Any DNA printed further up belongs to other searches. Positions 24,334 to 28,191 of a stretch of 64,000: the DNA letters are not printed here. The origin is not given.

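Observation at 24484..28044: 1186-aa SIR2-like + long helical domain protein: candidate single-gene defence-associated sirtuin (DSR-like) NADase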

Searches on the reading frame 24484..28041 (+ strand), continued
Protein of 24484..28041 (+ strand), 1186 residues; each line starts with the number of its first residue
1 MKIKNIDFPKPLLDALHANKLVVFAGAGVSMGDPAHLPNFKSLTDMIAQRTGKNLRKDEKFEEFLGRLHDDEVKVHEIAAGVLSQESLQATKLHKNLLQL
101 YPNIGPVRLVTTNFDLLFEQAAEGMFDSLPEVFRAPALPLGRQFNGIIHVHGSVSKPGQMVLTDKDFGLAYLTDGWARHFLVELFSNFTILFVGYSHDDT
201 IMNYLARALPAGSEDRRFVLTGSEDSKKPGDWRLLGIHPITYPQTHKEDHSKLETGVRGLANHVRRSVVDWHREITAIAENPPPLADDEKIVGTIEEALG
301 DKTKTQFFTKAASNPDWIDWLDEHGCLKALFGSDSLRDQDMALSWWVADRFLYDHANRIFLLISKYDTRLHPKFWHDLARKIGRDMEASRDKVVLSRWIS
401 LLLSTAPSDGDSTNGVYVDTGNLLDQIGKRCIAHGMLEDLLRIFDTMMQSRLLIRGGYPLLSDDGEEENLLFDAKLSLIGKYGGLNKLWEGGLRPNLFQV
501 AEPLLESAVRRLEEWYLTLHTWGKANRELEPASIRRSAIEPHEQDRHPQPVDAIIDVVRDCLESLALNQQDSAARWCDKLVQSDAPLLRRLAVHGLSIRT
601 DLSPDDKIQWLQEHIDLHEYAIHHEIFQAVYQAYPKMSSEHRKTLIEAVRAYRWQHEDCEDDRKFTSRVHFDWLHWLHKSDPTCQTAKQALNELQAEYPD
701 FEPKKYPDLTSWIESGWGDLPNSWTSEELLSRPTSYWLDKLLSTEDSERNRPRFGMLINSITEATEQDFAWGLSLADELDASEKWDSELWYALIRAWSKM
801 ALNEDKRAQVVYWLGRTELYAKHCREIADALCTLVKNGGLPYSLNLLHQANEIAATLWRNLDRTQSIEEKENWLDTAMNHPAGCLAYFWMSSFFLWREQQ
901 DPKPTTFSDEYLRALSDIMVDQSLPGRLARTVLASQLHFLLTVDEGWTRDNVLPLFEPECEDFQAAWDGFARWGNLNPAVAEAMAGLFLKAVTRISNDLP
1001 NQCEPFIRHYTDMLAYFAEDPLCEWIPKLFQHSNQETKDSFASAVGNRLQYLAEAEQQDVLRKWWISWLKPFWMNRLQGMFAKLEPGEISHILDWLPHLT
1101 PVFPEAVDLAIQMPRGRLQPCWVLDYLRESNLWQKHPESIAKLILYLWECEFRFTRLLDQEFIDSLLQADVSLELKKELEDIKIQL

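Call 63: search_protein_families(library=padloc, proteins=[L005:4953-8459:+, L003:4977-8765:+, P0002, L004:3986-7531:+, P0159, P0396, P0342], max_evalue=1e-10)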
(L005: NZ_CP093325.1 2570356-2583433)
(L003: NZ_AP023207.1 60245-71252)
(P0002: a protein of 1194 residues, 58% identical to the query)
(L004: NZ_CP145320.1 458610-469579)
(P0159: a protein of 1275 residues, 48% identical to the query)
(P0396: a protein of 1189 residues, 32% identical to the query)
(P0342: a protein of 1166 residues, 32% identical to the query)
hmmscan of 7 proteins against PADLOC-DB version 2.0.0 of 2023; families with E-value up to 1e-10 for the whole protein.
L005:4953-8459:+ (1169 aa): 3 families
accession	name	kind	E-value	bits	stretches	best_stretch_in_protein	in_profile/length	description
PDLC04167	Dsr1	-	1.8e-55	186.3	1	11-328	2-350/1248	-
PDLC02183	Dsr1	-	1.8e-53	179.7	1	10-278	1-302/1275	-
PDLC00409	ThsA1|ThsA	-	2.3e-11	41.5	1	19-217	10-206/242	STALD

L003:4977-8765:+ (1263 aa): 2 families
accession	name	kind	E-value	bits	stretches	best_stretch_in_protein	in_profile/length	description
PDLC02183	Dsr1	-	0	1615.6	1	1-1262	1-1270/1275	-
PDLC04167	Dsr1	-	2e-193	643.3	1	1-1260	1-1237/1248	-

P0002 (1194 aa): 3 families
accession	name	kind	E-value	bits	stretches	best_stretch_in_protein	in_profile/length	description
PDLC02183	Dsr1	-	7.6e-57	190.9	2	7-291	9-321/1275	-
PDLC04167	Dsr1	-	1.9e-53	179.6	2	8-321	10-349/1248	-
PDLC04166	Dsr1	-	9.6e-24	81.2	1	5-323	8-347/1227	-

L004:3986-7531:+ (1182 aa): 3 families
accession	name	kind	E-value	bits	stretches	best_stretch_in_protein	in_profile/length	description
PDLC04167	Dsr1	-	2.5e-60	202.4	2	6-273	7-302/1248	-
PDLC02183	Dsr1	-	3.3e-51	172.2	1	3-291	4-325/1275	-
PDLC04166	Dsr1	-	1.7e-14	50.6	0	110-199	124-208/1227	-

P0159 (1275 aa): 3 families
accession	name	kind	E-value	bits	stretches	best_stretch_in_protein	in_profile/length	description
PDLC02183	Dsr1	-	0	2732.7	1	1-1275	1-1275/1275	-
PDLC04167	Dsr1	-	5.9e-194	645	1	1-1268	1-1237/1248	-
PDLC04166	Dsr1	-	2.7e-11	40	0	4-220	6-210/1227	-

P0396 (1189 aa): 3 families
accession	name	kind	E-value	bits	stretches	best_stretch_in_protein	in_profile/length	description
PDLC04167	Dsr1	-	6.2e-76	254.1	2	7-307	9-336/1248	-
PDLC02183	Dsr1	-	1.7e-63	212.9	2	7-273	9-303/1275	-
PDLC04166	Dsr1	-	1.5e-25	87.2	1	519-971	550-1009/1227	-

P0342 (1166 aa): 6 families
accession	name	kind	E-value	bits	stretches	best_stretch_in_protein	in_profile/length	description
PDLC04167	Dsr1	-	1.7e-74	249.3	2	12-343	13-376/1248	-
PDLC02183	Dsr1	-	5.4e-64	214.5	2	11-245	12-280/1275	-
PDLC04166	Dsr1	-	7.3e-29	98.2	1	456-1138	499-1187/1227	-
PDLC00407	ThsA1|ThsA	-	6.1e-13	46.2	1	8-210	8-210/478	STALD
PDLC00409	ThsA1|ThsA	-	1.9e-12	45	1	8-225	9-229/242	STALD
PDLC04968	PDC-S25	-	8.1e-11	39.6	1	66-199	100-232/517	-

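Call 74: predict_structure(alignment_id=A4)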
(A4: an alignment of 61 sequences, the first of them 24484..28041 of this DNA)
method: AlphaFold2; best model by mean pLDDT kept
length: 1186 residues; sequences in the alignment: 61
mean_pLDDT: 88.6   pTM: 0.71
mean pLDDT of the five models: 88.6, 87.6, 87.6, 86.7, 85.9
residues with pLDDT >= 90: 750; 70-90: 346; 50-70: 71; < 50: 19
segments of 3 or more residues with pLDDT < 50: 460-463, 465-469, 714-722
pLDDT, mean of each block of 10 residues (from residue 1): 92 90 90 86 86 87 91 86 81 92 75 74 82 77 82 74 85 73 88 89 75 77 76 88 89 93 88 94 87 92 93 95 94 89 94 94 94 94 78 94 85 68 95 95 96 71 48 83 96 96 97 95 88 89 85 97 96 97 96 96 96 93 94 95 94 75 86 94 94 91 84 49 75 91 71 79 95 97 94 95 94 96 95 91 93 97 77 89 97 94 93 97 96 96 95 97 94 90 96 90 92 93 93 93 95 79 93 89 89 94 96 88 87 94 92 67 91 91 83
secondary structure, 60 per line:
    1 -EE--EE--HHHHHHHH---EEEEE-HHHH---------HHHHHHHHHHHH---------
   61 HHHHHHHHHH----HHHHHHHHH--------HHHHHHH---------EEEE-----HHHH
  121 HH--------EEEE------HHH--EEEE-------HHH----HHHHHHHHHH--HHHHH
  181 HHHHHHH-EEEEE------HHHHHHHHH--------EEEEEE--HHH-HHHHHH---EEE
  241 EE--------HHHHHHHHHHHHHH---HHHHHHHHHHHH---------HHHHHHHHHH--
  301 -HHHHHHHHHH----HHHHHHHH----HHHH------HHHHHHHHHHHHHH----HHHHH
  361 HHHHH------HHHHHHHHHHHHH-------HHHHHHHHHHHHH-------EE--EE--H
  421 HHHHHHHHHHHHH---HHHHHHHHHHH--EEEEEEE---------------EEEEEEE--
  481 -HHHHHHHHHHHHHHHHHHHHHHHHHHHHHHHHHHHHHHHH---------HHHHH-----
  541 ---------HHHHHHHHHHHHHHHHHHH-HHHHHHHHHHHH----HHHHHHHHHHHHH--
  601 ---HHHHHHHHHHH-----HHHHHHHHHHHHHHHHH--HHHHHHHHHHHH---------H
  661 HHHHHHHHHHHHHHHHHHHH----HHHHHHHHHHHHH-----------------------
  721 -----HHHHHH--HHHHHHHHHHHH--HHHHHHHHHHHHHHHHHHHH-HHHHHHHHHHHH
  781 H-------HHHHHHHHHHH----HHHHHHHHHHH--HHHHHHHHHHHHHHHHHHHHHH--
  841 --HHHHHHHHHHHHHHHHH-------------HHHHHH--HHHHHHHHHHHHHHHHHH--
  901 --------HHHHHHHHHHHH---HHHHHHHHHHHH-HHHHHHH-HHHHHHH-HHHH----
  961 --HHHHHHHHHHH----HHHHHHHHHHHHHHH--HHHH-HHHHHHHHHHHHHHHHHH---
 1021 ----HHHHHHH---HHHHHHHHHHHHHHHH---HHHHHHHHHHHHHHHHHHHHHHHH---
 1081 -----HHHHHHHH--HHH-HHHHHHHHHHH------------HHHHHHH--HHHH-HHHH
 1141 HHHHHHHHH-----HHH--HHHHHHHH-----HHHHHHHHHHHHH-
elements in order (helices of 4 or more, strands of 3 or more residues): H10-17 E21-25 H27-30 H40-51 H61-70 H75-83 H92-98 E108-111 H117-122 E131-134 E146-149 H164-173 H176-187 E189-193 H200-208 E217-222 H229-234 E238-242 H251-264 H268-279 H289-298 H302-311 H316-323 H328-331 H338-351 H356-365 H372-384 H392-404 H420-433 H437-447 E450-456 E472-478 H482-521 H531-535 H550-568 H570-581 H586-598 H604-614 H620-636 H639-650 H660-680 H685-697 H726-731 H734-745 H748-767 H769-781 H789-799 H804-814 H817-838 H843-859 H873-878 H881-898 H909-920 H924-935 H937-943 H945-951 H953-956 H963-973 H978-992 H995-998 H1000-1017 H1025-1031 H1035-1050 H1054-1077 H1086-1093 H1100-1110 H1123-1129 H1132-1135 H1137-1149 H1160-1167 H1173-1185

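Call 84: search_solved_structures(query=A4, max_evalue=1)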
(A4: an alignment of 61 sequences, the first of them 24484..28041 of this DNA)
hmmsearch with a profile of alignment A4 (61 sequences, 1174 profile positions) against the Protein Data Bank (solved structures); distinct sequences matched with E-value up to 1: 34.
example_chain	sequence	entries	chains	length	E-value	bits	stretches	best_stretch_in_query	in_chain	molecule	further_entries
7uxt_B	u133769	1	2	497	1.2e-10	43.3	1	7-228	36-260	USG protein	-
6lhx_A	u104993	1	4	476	6.8e-08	34.2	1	18-225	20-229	ThsA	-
9v0g_E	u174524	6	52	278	1.4e-07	33.2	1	15-205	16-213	NAD-dependent protein deacetylase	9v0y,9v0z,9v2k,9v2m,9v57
8wkt_A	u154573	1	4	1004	1.5e-07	33.1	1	10-125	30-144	SIR2-like domain-containing protein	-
8k98_C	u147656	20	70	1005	1.5e-07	33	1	10-125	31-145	a protein | SIR2-like domain-containing protein | SIR2 family protein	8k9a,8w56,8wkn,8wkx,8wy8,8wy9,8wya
8wks_A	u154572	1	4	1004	1.8e-07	32.8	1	10-124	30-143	SIR2-like domain-containing protein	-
8wyb_A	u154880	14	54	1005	1.8e-07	32.8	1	10-124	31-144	SIR2-like domain-containing protein | DSR2 H171A | DSR2(H171A)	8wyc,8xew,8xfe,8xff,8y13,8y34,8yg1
8zsf_D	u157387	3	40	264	2.8e-07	32.2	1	10-212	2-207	Sir2 family NAD-dependent protein deacetylase | KomC, SIR2 domain protein, NADase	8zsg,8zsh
9xvc_H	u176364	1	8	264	6.1e-07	31.1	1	10-54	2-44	KomC(H146N), a SIR2-domain NADase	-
8zsi_E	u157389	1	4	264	6.1e-07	31.1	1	10-54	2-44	Sir2 family NAD-dependent protein deacetylase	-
8bto_A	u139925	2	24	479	4.9e-06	28.1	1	18-225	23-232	NAD(+) hydrolase ThsA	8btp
8wfn_A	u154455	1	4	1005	1.3e-05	26.6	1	10-124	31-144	SIR2-like domain-containing protein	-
8wc0_A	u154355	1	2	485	1.6e-05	26.4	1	13-224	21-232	NAD(+) hydrolase ThsA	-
9v12_i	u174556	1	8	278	0.0027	19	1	15-205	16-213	NAD-dependent protein deacetylase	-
8jkz_A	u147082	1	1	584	0.01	17.1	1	78-134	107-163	Sir2 superfamily protein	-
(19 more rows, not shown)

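Call 95: search_protein_families(library=padloc, alignment_id=A5, max_evalue=1e-10)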
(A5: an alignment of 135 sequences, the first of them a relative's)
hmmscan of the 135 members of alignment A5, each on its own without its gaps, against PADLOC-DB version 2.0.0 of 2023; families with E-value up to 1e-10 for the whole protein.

A. member 1, L006:4612-5910:+ (433 aa): 13 families
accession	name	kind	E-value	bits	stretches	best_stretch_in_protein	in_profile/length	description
PDLC02335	AbiLi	-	3.6e-78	260.9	1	1-431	49-288/326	AbiLi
PDLC02980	AriA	-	1.7e-36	124.7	1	46-378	1-304/304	-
PDLC04426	PDC-M12A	-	7e-18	63.1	0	295-420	248-363/369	-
PDLC04178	HEC-01A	-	2.3e-17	61.1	1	295-394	250-348/399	-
PDLC04176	HEC-01A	-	1.5e-15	55.4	0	293-392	241-334/371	-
PDLC04392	PDC-M07A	-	5.7e-15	53.3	1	298-379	276-353/432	-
PDLC04391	PDC-M07A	-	7.7e-15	52.8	0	299-379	275-351/412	-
PDLC04182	HEC-01A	-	9e-14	49.3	0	293-409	271-381/406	-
PDLC04175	HEC-01A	-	2.2e-13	48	0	295-391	236-324/363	-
PDLC04180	HEC-01A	-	1.4e-12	45.5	0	300-395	247-339/382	-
PDLC04393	PDC-M07A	-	5.1e-12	43.5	0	299-404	279-382/435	-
PDLC02979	AriA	-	5.7e-12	44.1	0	245-373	259-369/373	-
PDLC04183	HEC-01A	-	1.7e-11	41.8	0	288-400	265-369/402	-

B. families by the number of members that match (of 135 scanned): 234 families (the first 25 are shown)
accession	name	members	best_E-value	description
PDLC02643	DrmMI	6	4.4e-94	DrmMI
PDLC03612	REase_MTase_IIG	6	9.7e-83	Type IIG restriction enzyme-methyltransferase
PDLC03609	REase_MTase_IIG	6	8.6e-45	Type IIG restriction enzyme-methyltransferase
PDLC03604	REase_MTase_IIG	6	1.2e-33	Type IIG restriction enzyme-methyltransferase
PDLC03629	REase_MTase_IIG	6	8e-26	Type IIG restriction enzyme-methyltransferase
PDLC02521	PglX|PglXI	5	8.2e-85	PglX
PDLC02646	DrmMI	5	2.7e-20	DrmMI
PDLC02529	PglX|PglXI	5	1.5e-15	PglX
PDLC03628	REase_MTase_IIG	4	0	Type IIG restriction enzyme-methyltransferase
PDLC03596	REase_MTase_IIG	4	2.5e-137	Type IIG restriction enzyme-methyltransferase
PDLC03601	REase_MTase_IIG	4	1.3e-125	Type IIG restriction enzyme-methyltransferase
PDLC02638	DrmMI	4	6.9e-69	DrmMI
PDLC03622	REase_MTase_IIG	4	3.9e-52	Type IIG restriction enzyme-methyltransferase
PDLC02644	DrmMI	4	8.4e-39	DrmMI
PDLC02527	PglX|PglXI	4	4.8e-36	PglX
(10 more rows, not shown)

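Call 102: fold_search(model_id=the predicted structure, library=pdb)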
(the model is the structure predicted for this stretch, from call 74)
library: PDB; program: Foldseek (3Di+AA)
matches with E <= 10: 1001; with E <= 0.001: 110
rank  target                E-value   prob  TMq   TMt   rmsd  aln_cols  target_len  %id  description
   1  8wyb_C                1.8e-08  1.00  0.19  0.23  32.4      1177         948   12  Cryo-EM structure of DSR2 (H171A)-tube-NAD+ complex (released 2024-04-10)
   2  8wye_A                1.0e-07  1.00  0.18  0.22  32.7      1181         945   12  Cryo-EM structure of DSR2-DSAD1 (partial) complex (released 2024-04-10)
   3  8wkt_B                1.0e-07  1.00  0.19  0.22  34.7      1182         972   13  Cryo-EM structure of DSR2-DSAD1 complex (released 2024-05-22)
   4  8wyd_B                1.1e-07  1.00  0.19  0.23  34.1      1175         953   12  Cryo-EM structure of DSR2-DSAD1 complex (released 2024-04-10)
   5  8wyc_B                1.4e-07  1.00  0.18  0.22  33.2      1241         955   11  Cryo-EM structure of DSR2 (H171A)-tube-NAD+ (partial) complex (released 2024-04-10)
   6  8wya_E                1.7e-07  1.00  0.19  0.24  33.1      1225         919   13  Cryo-EM structure of DSR2-tube complex (released 2024-04-10)
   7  8wy8_B                1.8e-07  1.00  0.18  0.22  33.9      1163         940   12  Cryo-EM structure of DSR2 apo complex (released 2024-04-10)
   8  8w56_B                1.9e-07  1.00  0.19  0.23  33.5      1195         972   12  Cryo-EM structure of DSR2-DSAD1 state 1 (released 2024-05-01)
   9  8wyb_B                2.1e-07  1.00  0.19  0.23  32.2      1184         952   13  Cryo-EM structure of DSR2 (H171A)-tube-NAD+ complex (released 2024-04-10)
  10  8zc9_B                4.2e-07  1.00  0.18  0.22  32.4      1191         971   13  The Cryo-EM structure of DSR2-Tail tube-NAD+ complex (released 2024-09-11)
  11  8wyd_A                4.3e-07  1.00  0.20  0.24  32.5      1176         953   12  Cryo-EM structure of DSR2-DSAD1 complex (released 2024-04-10)
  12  8wyd_C                1.3e-06  1.00  0.19  0.23  32.4      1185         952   12  Cryo-EM structure of DSR2-DSAD1 complex (released 2024-04-10)
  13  8wya_A                1.5e-06  1.00  0.17  0.22  25.6      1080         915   11  Cryo-EM structure of DSR2-tube complex (released 2024-04-10)
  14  7uxt_B                2.6e-06  1.00  0.17  0.41  16.7       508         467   16  Crystal structure of ligand-free SeThsA (released 2022-09-07)
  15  6xte_A                6.2e-06  1.00  0.18  0.20  29.6      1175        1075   11  Human karyopherin RanBP5 (isoform-1) (released 2020-04-22)
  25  7unk_A                2.6e-05  1.00  0.15  0.16  35.1      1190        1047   11  Structure of Importin-4 bound to the H3-H4-ASF1 histone-histone chaperone complex (released 2022-09-21)
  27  5ve8_B                2.8e-05  1.00  0.16  0.18  32.6      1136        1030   11  Crystal structure of full-length Kluyveromyces lactis Kap123 with histone H3 1-28 (released 2017-11-01)
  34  3w3v                  5.4e-05  1.00  0.18  0.19  28.1      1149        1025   12  Crystal structure of Kap121p mutant D353K/E396K/D438K (released 2013-04-10)
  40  5j3v_A                8.0e-05  1.00  0.16  0.21  27.9      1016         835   12  Crystal structure of human Karyopherin-beta2 bound to the histone H3 tail (released 2016-09-21)
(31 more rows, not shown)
